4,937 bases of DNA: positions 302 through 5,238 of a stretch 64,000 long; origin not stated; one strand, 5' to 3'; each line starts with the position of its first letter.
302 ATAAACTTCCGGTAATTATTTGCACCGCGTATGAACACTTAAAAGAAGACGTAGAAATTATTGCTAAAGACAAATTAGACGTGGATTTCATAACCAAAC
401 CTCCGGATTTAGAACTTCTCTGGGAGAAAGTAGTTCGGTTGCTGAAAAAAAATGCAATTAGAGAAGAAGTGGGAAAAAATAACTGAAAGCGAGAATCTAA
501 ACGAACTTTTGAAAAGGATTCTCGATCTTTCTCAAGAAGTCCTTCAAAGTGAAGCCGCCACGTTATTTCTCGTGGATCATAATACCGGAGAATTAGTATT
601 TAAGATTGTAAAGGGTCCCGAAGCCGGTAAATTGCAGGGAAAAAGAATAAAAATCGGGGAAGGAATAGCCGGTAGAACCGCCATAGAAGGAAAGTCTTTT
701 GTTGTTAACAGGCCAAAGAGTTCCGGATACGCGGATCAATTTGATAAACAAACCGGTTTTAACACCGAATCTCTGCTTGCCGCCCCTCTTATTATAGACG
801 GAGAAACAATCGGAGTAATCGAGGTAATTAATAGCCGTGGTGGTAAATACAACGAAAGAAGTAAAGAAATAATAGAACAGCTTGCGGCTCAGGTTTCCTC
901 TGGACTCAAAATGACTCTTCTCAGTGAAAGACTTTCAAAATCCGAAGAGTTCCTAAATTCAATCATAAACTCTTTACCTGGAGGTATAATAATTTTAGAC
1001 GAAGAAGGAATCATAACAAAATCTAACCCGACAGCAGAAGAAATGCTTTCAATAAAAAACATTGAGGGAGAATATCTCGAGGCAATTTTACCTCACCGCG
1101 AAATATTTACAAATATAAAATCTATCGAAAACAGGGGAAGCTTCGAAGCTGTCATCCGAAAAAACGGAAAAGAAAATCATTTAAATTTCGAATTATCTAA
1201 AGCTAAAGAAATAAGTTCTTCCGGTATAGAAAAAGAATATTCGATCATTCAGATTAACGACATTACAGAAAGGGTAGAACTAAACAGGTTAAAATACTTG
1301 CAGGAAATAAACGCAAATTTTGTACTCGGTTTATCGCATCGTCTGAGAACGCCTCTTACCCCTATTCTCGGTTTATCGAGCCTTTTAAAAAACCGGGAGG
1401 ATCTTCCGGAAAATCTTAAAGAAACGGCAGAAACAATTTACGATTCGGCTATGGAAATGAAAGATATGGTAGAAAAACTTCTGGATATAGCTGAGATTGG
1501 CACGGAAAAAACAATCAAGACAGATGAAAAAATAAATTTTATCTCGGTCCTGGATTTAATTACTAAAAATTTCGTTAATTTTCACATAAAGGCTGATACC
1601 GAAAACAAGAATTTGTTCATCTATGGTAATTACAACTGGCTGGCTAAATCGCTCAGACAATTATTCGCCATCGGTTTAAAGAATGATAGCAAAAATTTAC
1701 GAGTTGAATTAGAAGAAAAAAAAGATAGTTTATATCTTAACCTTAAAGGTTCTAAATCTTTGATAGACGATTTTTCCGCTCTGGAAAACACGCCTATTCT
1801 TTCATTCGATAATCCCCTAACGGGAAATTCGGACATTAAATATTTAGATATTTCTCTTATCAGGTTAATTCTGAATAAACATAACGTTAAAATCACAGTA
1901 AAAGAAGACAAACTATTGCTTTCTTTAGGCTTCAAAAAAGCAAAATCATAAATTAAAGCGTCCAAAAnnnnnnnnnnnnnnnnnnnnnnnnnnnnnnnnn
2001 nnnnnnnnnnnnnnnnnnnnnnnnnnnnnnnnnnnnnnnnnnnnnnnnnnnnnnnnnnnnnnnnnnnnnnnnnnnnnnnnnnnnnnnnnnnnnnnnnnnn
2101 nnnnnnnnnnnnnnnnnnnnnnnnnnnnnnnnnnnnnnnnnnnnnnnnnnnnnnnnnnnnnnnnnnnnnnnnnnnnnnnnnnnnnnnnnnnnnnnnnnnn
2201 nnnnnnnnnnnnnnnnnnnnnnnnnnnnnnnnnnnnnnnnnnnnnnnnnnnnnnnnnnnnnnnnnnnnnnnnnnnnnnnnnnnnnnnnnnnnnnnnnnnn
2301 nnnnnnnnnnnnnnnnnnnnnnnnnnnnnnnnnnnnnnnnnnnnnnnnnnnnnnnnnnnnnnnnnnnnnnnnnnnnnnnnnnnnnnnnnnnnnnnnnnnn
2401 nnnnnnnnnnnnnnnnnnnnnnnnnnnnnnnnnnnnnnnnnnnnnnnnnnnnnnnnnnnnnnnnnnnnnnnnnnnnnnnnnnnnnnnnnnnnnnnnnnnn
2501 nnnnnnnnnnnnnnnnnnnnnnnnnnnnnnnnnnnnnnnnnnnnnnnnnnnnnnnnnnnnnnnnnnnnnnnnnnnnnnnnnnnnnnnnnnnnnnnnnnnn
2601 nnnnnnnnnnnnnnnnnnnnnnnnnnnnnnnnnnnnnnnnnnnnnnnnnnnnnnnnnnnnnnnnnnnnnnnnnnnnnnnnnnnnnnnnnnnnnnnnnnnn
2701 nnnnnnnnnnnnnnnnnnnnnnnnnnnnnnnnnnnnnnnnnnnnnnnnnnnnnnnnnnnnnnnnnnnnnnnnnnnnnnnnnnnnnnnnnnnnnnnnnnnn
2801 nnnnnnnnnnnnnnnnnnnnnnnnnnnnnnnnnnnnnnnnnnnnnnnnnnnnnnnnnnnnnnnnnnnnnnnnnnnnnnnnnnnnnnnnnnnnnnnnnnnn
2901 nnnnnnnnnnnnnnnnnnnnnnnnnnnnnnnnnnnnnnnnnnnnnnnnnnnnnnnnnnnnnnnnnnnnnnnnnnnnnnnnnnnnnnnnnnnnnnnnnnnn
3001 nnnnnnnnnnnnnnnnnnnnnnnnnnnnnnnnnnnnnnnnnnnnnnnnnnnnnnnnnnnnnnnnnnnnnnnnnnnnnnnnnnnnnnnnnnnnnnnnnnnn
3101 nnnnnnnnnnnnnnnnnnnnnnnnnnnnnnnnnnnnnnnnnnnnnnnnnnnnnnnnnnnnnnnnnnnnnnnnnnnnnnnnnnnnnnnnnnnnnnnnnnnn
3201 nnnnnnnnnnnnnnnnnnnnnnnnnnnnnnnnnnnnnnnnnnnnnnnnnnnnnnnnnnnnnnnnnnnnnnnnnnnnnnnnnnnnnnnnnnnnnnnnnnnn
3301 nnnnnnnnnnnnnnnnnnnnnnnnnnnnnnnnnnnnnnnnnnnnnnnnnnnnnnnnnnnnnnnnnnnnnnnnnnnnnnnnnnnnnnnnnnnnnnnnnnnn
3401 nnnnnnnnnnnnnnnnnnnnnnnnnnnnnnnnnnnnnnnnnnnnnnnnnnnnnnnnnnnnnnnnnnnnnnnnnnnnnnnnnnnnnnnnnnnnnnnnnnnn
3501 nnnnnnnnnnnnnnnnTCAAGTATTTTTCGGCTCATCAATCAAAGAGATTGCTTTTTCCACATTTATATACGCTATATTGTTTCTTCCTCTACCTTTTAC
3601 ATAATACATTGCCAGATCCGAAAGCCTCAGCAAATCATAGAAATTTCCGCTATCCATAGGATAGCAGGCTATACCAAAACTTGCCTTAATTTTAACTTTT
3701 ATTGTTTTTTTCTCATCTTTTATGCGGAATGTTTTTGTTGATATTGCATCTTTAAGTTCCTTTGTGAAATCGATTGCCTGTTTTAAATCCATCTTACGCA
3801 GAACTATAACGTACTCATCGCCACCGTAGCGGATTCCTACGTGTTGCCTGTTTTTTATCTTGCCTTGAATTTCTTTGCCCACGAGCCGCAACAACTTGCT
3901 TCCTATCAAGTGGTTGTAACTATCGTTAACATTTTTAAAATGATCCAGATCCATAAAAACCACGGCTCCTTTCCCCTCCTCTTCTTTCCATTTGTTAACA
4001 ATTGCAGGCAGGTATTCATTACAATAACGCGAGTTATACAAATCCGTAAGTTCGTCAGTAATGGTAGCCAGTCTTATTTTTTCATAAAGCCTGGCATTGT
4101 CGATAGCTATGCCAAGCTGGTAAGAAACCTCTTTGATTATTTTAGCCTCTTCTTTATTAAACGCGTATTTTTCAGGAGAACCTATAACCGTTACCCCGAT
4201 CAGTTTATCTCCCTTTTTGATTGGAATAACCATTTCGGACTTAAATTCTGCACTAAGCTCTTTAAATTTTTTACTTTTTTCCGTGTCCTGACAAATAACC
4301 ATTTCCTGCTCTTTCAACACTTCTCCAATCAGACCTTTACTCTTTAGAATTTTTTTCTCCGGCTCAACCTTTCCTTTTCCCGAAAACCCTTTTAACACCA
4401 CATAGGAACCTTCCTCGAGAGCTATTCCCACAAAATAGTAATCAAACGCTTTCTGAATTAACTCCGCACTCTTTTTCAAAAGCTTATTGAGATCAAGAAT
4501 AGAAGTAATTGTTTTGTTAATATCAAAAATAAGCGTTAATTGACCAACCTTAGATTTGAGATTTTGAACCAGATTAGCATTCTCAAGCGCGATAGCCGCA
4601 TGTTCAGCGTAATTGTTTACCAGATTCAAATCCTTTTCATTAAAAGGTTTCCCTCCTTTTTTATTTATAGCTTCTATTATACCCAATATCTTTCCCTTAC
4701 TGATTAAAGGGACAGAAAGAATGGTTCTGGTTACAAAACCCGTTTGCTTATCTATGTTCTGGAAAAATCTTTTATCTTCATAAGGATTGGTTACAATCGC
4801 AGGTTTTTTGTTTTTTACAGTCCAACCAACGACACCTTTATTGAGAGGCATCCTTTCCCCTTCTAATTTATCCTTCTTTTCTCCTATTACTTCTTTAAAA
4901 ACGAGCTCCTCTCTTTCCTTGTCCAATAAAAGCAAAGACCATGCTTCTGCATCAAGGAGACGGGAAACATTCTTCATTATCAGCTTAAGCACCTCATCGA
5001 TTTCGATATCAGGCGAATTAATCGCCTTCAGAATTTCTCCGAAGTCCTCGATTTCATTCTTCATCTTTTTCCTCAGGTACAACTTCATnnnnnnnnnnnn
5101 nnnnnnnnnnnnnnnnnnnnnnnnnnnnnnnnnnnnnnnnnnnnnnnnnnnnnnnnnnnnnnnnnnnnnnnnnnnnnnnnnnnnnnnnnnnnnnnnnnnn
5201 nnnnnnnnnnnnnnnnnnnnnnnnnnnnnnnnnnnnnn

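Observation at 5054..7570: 838-aa cytoplasmic protein with a C-terminal CHD-type cyclase domain and a large unrecognised N-terminal region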

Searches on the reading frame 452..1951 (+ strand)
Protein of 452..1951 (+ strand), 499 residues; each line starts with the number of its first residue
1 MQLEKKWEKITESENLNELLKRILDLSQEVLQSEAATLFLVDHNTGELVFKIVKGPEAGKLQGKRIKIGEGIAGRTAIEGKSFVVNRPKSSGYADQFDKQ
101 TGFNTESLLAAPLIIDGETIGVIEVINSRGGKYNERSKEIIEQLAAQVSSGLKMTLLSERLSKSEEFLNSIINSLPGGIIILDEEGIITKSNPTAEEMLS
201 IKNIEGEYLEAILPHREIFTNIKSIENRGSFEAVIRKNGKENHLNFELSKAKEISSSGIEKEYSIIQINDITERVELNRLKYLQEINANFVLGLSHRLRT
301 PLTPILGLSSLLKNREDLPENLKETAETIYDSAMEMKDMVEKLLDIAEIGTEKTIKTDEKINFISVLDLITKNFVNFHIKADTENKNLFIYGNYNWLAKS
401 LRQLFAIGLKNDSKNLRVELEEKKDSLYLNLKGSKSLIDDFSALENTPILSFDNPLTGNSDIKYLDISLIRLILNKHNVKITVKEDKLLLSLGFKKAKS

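Call 5: search_protein_families(library=pfam, proteins=[window:452-1951:+], max_evalue=1)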
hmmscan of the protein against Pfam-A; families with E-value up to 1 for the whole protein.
window:452-1951:+ (499 aa): 9 families
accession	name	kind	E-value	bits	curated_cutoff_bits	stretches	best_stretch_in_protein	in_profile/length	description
PF13185.12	GAF_2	-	1e-17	65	28.6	1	14-152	2-135/136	GAF domain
PF01590.32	GAF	-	5.1e-16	59.8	22.4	1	15-150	1-131/133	GAF domain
PF00512.31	HisKA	-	3e-15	56.5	26.9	1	289-351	4-65/66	His Kinase A (phospho-acceptor) domain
PF13492.12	GAF_3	-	3.2e-09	37.7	27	1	16-152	2-127/129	GAF domain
PF00989.32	PAS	-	2.8e-06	27.8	22.6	1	167-203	2-38/113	PAS fold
PF13188.13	PAS_8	-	2.4e-05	24.5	21.8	1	166-218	1-52/65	PAS domain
PF15714.11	SpoVT_C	-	0.0018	18.8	27.5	0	77-147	52-121/128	Stage V sporulation protein T C-terminal, transcription factor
PF13426.13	PAS_9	-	0.0022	18.7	27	1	178-273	3-103/103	PAS domain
PF21370.4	PAS_GdpP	-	0.0049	17.7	27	1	172-216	9-53/90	Cyclic-di-AMP phosphodiesterase GdpP-like, PAS domain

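Call 83: search_protein_families(library=ncbifam, proteins=[window:452-1951:+], max_evalue=0.00001)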
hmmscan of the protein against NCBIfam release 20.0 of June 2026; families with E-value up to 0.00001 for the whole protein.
window:452-1951:+ (499 aa): 16 families
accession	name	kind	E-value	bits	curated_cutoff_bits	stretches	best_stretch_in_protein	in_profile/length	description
TIGR02966.1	phoR_proteo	equivalog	3.6e-21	75.5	334.2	1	165-429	5-264/333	phosphate regulon sensor histidine kinase PhoR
NF046044.1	PnpS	equivalog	1.2e-17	64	400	1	134-425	22-316/390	two-component system histidine kinase PnpS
NF008468.0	PRK11360.1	equivalog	4.9e-13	48.3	646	1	157-371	259-479/616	two-component system sensor histidine kinase AtoS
NF008312.0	PRK11100.1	equivalog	6.7e-12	45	356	1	288-442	257-417/477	two-component system sensor histidine kinase CreC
NF033092.0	HK_WalK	equivalog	1.4e-11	43.7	725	1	162-405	254-497/594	cell wall metabolism sensor histidine kinase WalK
NF008235.0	PRK11006.1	equivalog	1.3e-10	40.7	390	1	172-377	104-294/431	phosphate regulon sensor histidine kinase PhoR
TIGR00229.1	sensory_box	domain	4.9e-10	39.6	22.9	1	163-278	2-123/126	PAS domain S-box protein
NF041947.1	LuxQ_Vibrio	equivalog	9.1e-10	37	1200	1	159-370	342-554/843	quorum-sensing autoinducer 2 sensor kinase/phosphatase LuxQ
NF008293.1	PRK11073.1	equivalog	2.9e-09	36.6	240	1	165-355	6-197/349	nitrogen regulation protein NR(II)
NF033091.0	HK_VanS_ACDEFG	equivalog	3.2e-08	33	400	1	284-483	71-279/293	vancomycin resistance histidine kinase VanS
NF008302.0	PRK11091.1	equivalog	3.5e-08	32.1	838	1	246-368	242-363/779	aerobic respiration two-component sensor histidine kinase ArcB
NF033093.1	HK_VicK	exception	7.3e-08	31.5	680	1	148-394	78-316/448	cell wall metabolism sensor histidine kinase VicK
NF047465.1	hybrid_HK_LvrA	exception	2.2e-07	29.3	1200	1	278-375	193-290/819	hybrid histidine kinase/response regulator LvrA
NF045911.1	TCSHisKinNblS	equivalog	4.6e-07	28.5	1000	1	161-420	261-528/621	two-component system sensor histidine kinase NblS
NF050805.1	CellDivHKDivJCaul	equivalog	6.6e-07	27.9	1000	1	287-353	298-366/531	cell cycle sensor histidine kinase DivJ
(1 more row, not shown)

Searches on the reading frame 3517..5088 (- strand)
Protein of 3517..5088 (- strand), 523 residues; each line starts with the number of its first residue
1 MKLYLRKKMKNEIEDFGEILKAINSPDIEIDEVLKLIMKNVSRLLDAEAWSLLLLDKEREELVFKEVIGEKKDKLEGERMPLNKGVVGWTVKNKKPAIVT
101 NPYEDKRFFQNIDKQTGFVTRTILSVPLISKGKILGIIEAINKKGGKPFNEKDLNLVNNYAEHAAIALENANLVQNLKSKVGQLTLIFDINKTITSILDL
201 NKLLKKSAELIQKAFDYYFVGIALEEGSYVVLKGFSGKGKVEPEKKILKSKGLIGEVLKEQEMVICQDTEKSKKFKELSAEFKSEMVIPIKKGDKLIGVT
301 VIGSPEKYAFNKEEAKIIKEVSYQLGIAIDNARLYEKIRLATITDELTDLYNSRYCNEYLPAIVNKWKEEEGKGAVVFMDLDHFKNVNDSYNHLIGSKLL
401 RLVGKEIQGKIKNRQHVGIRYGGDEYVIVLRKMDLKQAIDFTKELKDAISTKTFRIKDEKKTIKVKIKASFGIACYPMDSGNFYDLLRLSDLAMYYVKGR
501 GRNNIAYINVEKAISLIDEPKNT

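Call 5: search_protein_families(library=pfam, proteins=[window:3517-5088:-], max_evalue=1)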
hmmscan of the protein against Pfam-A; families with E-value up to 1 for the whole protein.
window:3517-5088:- (523 aa): 7 families
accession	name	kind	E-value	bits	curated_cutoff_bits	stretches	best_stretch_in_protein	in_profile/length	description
PF13185.12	GAF_2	-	6e-33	114.4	28.6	2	29-169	3-136/136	GAF domain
PF00990.26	GGDEF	-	4.5e-32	111.5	23.8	1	343-504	2-161/161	Diguanylate cyclase, GGDEF domain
PF01590.32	GAF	-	7.2e-31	107.9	22.4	2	30-168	2-133/133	GAF domain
PF13492.12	GAF_3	-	9.2e-23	81.5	27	2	29-170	1-129/129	GAF domain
PF15714.11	SpoVT_C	-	1.5e-05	25.5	27.5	2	237-325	34-123/128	Stage V sporulation protein T C-terminal, transcription factor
PF12257.13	IML1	-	0.016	14.7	26.2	1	346-488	88-215/286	Vacuolar membrane-associated protein Iml1, N-terminal domain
PF11849.14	DUF3369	-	0.024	15.4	27.2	1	143-177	134-168/168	Domain of unknown function (DUF3369)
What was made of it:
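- On cAMP-responsive GAF-GGDEF diguanylate cyclase (Lcd1 type): applies to the partner gene, 3517-5088: PF00990 matches at E 4.5e-32 (call 5).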

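Call 52: search_protein_families(library=padloc, proteins=[window:3517-5088:-], max_evalue=0.01)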
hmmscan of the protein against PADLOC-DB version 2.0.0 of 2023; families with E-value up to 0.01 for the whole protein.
window:3517-5088:- (523 aa): 0 families

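Call 64: search_solved_structures(query=window:3517-5088:-, max_evalue=0.0001, show_alignments=0)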
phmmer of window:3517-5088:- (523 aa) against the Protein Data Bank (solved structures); distinct sequences matched with E-value up to 0.0001: 78 (the best 60 are shown).
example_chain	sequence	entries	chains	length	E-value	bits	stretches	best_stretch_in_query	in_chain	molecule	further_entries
5w10_A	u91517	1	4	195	1.8e-24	89.8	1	16-173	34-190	cGMP-specific phosphodiesterase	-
6d9m_A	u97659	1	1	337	2.6e-24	89.4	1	343-505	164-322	Fusion protein of Endolysin,Response receiver sensor diguanylate cyclase, GAF domain-conta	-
1ykd_A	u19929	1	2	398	2.7e-22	82.7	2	30-157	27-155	adenylate cyclase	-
10oz_A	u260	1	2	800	4.8e-22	81.9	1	80-212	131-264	cGMP-specific 3',5'-cyclic phosphodiesterase PDE5-PDE6 chimera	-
9cxg_A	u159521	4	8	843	5e-21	78.5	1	80-213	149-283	Cone cGMP-specific 3',5'-cyclic phosphodiesterase subunit alpha'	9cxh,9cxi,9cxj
4urs_A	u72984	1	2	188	4.1e-20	75.5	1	338-498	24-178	DIGUANYLATE CYCLASE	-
4urg_A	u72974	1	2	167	1.2e-19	74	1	345-498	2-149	DIGUANYLATE CYCLASE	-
4urq_U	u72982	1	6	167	2.5e-19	72.9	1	345-498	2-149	DIGUANYLATE CYCLASE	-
5m3c_A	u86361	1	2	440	4.4e-19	72.1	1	345-511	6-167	Diguanylate cyclase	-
3icl_A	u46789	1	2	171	4.6e-19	72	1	346-510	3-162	EAL/GGDEF domain protein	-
6x88_A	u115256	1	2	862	9.4e-19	71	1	80-213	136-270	Cone cGMP-specific 3',5'-cyclic phosphodiesterase subunit alpha'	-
2zmf_A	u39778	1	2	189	2.3e-18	69.7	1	12-178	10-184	cAMP and cAMP-inhibited cGMP 3',5'-cyclic phosphodiesterase 10A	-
6mzb_A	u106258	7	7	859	3.3e-17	65.9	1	80-221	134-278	Rod cGMP-specific 3',5'-cyclic phosphodiesterase subunit alpha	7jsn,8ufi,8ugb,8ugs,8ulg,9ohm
4mcw_A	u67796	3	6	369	4.6e-17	65.5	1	30-179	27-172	Metal dependent phosphohydrolase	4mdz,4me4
6zxm_A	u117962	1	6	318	7e-17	64.8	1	327-505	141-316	Putative GGDEF/response regulator receiver domain protein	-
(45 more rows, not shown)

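Call 83: search_protein_families(library=ncbifam, proteins=[window:3517-5088:-], max_evalue=0.00001)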
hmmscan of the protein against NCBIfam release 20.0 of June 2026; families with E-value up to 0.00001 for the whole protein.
window:3517-5088:- (523 aa): 25 families
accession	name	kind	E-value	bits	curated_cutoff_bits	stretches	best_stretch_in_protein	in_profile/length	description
TIGR00254.1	GGDEF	domain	2.6e-38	131.3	37.4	1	341-507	4-166/168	diguanylate cyclase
NF007135.0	PRK09581.1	equivalog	1.4e-35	123.1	474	1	334-506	285-453/457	PleD family two-component system response regulator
NF041606.1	dguan_cyc_DgcA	equivalog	2e-33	115.8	370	1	229-506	63-337/340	diguanylate cyclase DgcA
NF007380.0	PRK09894.1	equivalog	9.6e-28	97.4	256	1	338-513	125-292/296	diguanylate cyclase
NF038266.1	diguan_SiaD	equivalog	1.2e-27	96.9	290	1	334-504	86-251/252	biofilm regulation diguanylate cyclase SiaD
NF007423.1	PRK09966.1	equivalog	3.3e-26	92.1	325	1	342-498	239-390/390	diguanylate cyclase DgcN/YfiN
NF045675.1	PhdiestaseDibA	equivalog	4.1e-25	88.2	980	1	344-508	205-364/623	phosphodiesterase DibA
NF047654.1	DiguCycDgcRLepto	equivalog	5.1e-25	88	500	1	332-505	123-293/295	diguanylate cyclase DgcR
NF051473.1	DigCycDgcsShew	equivalog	8.3e-24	84.5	400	1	310-504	103-287/291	diguanylate cyclase DgcS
NF053781.1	cdiGMPphdstlr2612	equivalog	1.5e-22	79.1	1600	1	343-511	841-1005/1268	Tlr1612 family c-di-GMP phosphodiesterase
NF007474.0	PRK10060.1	equivalog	2e-22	79.2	782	1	327-506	221-393/663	cyclic di-GMP phosphodiesterase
NF011955.1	PRK15426.1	equivalog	1.5e-21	76.2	408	1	341-507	397-560/564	cellulose biosynthesis regulator diguanylate cyclase DgcQ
NF007298.0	PRK09776.1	equivalog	2.1e-21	75.6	1135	1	341-506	683-843/1111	diguanylate cyclase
NF007599.0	PRK10245.1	equivalog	3e-19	68.7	402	1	319-504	189-366/371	diguanylate cyclase AdrA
NF040885.1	diguan_DgcJ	equivalog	1.5e-17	63.5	500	1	332-499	331-487/493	diguanylate cyclase DgcJ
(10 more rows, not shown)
